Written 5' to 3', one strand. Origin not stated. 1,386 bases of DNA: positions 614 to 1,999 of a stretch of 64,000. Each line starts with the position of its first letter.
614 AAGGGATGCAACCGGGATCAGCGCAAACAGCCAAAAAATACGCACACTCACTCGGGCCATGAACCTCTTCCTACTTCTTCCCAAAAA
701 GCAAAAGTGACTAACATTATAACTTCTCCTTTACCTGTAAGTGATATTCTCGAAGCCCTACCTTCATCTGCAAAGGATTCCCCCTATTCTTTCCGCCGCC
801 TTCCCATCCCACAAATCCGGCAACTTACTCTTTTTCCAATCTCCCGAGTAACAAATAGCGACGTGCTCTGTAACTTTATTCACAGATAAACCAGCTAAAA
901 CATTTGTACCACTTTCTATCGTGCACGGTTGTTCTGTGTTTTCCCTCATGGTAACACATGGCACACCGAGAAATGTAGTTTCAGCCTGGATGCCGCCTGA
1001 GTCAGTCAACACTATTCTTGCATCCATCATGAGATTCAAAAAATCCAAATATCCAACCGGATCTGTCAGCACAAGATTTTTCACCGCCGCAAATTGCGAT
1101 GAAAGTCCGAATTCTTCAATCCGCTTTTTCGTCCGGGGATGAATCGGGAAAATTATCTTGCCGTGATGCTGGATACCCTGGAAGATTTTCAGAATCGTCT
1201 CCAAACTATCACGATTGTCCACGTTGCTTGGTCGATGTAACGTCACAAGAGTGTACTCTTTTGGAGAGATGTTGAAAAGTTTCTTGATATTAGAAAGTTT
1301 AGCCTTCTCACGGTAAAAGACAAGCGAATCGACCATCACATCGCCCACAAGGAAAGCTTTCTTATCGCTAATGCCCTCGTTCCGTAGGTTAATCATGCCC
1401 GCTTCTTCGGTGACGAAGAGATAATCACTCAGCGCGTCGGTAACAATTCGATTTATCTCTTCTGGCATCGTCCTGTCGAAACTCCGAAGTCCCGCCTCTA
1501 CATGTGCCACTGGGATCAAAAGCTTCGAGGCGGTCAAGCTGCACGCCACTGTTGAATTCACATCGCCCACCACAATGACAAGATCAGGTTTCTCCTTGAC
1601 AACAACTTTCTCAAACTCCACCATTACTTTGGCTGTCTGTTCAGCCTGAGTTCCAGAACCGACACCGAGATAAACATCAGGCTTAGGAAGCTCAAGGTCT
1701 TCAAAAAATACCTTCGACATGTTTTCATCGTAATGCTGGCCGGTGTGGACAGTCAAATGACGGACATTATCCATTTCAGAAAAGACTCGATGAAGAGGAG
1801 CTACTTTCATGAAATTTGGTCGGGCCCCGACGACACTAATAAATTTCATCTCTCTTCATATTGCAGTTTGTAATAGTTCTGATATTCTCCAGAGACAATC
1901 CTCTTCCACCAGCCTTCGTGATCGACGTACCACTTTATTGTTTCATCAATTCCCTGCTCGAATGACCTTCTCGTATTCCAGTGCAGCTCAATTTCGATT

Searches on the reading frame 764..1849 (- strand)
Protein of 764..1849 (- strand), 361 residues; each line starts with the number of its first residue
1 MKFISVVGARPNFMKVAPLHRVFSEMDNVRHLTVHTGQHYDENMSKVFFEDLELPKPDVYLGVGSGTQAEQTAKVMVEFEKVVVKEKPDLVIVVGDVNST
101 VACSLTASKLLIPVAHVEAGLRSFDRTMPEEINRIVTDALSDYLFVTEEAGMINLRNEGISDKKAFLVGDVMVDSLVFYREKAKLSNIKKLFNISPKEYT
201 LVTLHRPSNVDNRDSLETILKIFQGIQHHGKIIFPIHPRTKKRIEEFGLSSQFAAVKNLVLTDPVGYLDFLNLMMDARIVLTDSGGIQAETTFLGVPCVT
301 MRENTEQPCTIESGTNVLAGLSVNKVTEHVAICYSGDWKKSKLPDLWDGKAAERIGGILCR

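Call 86: search_protein_families(library=padloc, alignment_id=A4, max_evalue=0.00001)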
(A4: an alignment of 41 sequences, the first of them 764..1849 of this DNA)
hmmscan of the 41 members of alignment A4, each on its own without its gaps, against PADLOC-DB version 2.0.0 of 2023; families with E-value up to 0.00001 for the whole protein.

A. member 1, window:764-1849:- (361 aa): 0 families

B. families by the number of members that match (of 41 scanned): 6 families
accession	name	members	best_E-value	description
PDLC01995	RtcR_PspF2--CARF_AAA_HTH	1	2.8e-89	-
PDLC01994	RtcR_PspF1--CARF_AAA_HTH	1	7.5e-47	-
PDLC01993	RtcR--CARF_AAA_HTH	1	1e-42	-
PDLC04140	mad8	1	1.9e-08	mads_8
PDLC03963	SoFic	1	5.5e-07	-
PDLC04606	PDC-M37B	1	5.2e-06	-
